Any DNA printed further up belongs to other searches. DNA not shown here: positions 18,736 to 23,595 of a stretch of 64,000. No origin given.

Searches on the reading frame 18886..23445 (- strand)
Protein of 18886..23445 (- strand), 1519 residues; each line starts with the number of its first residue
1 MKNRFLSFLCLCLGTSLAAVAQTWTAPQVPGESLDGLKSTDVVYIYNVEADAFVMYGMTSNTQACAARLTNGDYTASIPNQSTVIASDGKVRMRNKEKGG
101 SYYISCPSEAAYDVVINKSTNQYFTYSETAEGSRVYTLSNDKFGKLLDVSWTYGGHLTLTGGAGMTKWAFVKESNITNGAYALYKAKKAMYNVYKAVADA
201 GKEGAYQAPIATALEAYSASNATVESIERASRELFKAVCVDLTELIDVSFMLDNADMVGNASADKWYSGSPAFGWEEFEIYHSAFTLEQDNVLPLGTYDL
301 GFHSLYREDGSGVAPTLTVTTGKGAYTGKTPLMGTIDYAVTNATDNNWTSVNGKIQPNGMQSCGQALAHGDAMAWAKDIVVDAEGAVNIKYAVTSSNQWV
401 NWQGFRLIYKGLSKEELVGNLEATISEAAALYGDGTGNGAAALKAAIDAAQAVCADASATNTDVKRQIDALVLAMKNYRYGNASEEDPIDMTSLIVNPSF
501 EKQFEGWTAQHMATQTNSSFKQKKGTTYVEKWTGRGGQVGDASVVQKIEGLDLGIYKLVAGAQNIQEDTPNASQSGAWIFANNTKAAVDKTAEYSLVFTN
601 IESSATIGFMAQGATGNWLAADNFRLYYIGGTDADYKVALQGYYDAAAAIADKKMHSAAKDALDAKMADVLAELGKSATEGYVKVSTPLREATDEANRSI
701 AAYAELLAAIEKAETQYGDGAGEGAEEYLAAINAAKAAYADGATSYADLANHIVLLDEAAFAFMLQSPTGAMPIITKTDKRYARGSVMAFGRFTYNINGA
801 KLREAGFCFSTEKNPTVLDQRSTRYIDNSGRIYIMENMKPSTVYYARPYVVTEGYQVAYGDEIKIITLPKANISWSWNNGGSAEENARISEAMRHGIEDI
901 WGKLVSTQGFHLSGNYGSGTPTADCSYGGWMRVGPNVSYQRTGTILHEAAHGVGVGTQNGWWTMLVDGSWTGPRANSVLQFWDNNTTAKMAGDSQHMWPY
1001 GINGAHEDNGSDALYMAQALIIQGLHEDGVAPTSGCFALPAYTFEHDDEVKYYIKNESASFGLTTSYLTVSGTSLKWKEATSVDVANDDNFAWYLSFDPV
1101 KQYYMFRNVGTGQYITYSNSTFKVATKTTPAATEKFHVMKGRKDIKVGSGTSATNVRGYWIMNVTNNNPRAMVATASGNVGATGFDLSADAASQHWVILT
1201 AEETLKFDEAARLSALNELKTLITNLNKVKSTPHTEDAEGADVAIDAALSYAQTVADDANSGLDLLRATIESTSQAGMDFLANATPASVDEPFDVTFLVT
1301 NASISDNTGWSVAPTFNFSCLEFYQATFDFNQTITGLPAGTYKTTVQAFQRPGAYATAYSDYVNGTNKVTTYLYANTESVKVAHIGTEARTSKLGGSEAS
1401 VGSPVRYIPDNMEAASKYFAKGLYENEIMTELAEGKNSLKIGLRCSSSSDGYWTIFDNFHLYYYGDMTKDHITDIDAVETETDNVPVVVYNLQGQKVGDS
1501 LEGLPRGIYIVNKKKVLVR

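Call 8: search_protein_families(library=pfam, proteins=[window:18886-23445:-])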
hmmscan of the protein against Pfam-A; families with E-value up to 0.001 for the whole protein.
window:18886-23445:- (1519 aa): 0 families

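Call 43: find_encoding_contigs(protein=window:18886-23445:-, flank=2500, max_places=10)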
Protein window:18886-23445:- (1519 aa): no gene with exactly this product is on record in the collection.

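Call 56: find_homologous_proteins(query=window:18886-23445:-, max_evalue=1e-50)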
Query window:18886-23445:- (1519 aa): 150 proteins with E <= 1e-50 among 8000 candidates; the best 120 are listed.
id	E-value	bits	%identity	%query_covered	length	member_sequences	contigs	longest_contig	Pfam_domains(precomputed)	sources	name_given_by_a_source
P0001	0.0e+0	3208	93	100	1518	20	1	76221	-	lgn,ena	-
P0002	0.0e+0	3201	93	100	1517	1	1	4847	-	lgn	-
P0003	0.0e+0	3182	92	100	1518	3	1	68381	-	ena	-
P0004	0.0e+0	3179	92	100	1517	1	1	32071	-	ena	-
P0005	0.0e+0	3171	93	99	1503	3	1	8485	-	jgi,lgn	-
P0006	0.0e+0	3150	91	100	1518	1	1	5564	-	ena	-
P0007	0.0e+0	3056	88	100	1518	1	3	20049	-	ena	-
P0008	0.0e+0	2938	84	100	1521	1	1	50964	-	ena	-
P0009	0.0e+0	2935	84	100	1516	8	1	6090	PF14200.13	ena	-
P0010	0.0e+0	2821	81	100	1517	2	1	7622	-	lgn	-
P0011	0.0e+0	2532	73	100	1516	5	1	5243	-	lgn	-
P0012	0.0e+0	2531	72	100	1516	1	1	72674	PF14200.13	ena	-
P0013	0.0e+0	2529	72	100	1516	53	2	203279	-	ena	-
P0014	0.0e+0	2381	68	100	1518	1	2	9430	PF14200.13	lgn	-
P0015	0.0e+0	2340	68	100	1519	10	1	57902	-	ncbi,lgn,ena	-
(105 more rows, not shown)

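Call 57: find_encoding_contigs(protein=P0001, flank=2500, max_places=4)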
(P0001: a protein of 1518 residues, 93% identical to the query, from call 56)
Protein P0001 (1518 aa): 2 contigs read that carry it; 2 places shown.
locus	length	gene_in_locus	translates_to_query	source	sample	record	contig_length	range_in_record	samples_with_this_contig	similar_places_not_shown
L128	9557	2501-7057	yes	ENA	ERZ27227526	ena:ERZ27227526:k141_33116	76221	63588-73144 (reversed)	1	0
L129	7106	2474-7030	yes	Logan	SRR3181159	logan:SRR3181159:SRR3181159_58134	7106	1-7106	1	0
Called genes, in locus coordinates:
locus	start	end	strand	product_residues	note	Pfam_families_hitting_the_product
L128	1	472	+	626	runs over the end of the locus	PF07944:Beta-AFase-like_GH127_cat, PF20736:Glyco_hydro127M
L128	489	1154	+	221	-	PF14508:GH97_N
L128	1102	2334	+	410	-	PF10566:Glyco_hydro_97, PF14509:GH97_C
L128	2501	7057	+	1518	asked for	-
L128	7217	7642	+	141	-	PF14310:Fn3-like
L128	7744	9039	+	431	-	-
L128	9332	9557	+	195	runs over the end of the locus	PF03938:OmpH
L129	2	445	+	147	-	?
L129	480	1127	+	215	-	PF14508:GH97_N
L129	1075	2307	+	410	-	PF10566:Glyco_hydro_97, PF14509:GH97_C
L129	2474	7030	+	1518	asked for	-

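Call 58: find_encoding_contigs(protein=P0003, flank=2500, max_places=4)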
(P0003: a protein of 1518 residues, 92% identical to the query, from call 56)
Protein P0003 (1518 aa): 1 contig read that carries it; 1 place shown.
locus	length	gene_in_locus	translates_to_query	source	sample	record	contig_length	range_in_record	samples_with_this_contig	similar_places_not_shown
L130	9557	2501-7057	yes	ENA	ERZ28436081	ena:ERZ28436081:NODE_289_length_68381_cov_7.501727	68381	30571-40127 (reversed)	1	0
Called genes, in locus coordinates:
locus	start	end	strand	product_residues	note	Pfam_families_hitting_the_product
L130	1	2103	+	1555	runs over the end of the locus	-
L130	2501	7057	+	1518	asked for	-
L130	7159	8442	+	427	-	PF07690:MFS_1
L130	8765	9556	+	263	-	PF09697:Porph_ging (weak)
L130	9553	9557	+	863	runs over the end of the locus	PF13715:CarbopepD_reg_2 (weak)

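Call 59: find_encoding_contigs(protein=P0004, flank=2500, max_places=4)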
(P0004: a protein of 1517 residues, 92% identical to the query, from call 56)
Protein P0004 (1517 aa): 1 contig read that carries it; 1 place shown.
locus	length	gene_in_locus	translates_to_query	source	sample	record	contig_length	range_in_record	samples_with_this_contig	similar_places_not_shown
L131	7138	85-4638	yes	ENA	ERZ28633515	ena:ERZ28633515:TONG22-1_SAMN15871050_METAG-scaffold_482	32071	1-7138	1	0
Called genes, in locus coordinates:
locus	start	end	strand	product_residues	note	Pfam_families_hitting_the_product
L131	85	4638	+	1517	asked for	-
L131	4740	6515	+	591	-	PF07881:Fucose_iso_N1, PF07882:Fucose_iso_N2, PF02952:Fucose_iso_C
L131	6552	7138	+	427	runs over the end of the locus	PF07690:MFS_1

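Call 60: find_encoding_contigs(protein=P0008, flank=2500, max_places=4)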
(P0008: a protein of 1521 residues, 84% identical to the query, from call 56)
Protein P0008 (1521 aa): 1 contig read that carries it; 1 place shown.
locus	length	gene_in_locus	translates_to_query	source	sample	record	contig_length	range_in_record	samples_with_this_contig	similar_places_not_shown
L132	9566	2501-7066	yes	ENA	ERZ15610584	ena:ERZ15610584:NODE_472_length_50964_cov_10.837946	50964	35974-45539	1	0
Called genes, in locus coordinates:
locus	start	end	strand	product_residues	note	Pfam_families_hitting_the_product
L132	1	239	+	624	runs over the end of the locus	PF07944:Beta-AFase-like_GH127_cat, PF20736:Glyco_hydro127M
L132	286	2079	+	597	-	PF14508:GH97_N, PF10566:Glyco_hydro_97, PF14509:GH97_C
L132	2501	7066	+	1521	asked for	-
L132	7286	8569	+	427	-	PF07690:MFS_1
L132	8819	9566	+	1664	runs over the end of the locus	PF11790:Glyco_hydro_cc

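Call 69: find_encoding_contigs(protein=P0005, flank=2500, max_places=5)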
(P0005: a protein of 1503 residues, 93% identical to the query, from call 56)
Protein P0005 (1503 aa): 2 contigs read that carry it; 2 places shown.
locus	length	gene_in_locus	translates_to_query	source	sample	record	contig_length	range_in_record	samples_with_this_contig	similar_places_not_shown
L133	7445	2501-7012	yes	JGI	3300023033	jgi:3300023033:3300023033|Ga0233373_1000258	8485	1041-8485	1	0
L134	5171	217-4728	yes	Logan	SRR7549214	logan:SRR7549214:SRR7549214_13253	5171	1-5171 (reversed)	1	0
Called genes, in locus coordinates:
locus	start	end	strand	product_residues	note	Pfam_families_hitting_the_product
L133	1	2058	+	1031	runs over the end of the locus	?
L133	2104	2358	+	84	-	-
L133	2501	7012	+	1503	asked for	-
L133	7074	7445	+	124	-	?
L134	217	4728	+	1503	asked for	-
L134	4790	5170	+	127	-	?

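Call 70: find_encoding_contigs(protein=P0007, flank=2500, max_places=5)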
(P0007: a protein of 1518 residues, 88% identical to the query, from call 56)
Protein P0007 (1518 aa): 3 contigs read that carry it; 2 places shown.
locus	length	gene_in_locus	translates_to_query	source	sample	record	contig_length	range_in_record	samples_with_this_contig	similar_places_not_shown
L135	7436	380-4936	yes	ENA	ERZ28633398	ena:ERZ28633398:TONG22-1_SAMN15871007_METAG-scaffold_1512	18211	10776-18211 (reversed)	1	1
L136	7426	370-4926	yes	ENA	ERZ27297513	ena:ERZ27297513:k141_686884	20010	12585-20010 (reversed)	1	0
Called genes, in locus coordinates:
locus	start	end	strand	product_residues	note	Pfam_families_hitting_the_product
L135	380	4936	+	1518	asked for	-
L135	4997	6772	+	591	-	PF07881:Fucose_iso_N1, PF07882:Fucose_iso_N2, PF02952:Fucose_iso_C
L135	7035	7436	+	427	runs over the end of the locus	PF07690:MFS_1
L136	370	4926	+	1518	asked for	-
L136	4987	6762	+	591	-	PF07881:Fucose_iso_N1, PF07882:Fucose_iso_N2, PF02952:Fucose_iso_C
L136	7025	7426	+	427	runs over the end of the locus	PF07690:MFS_1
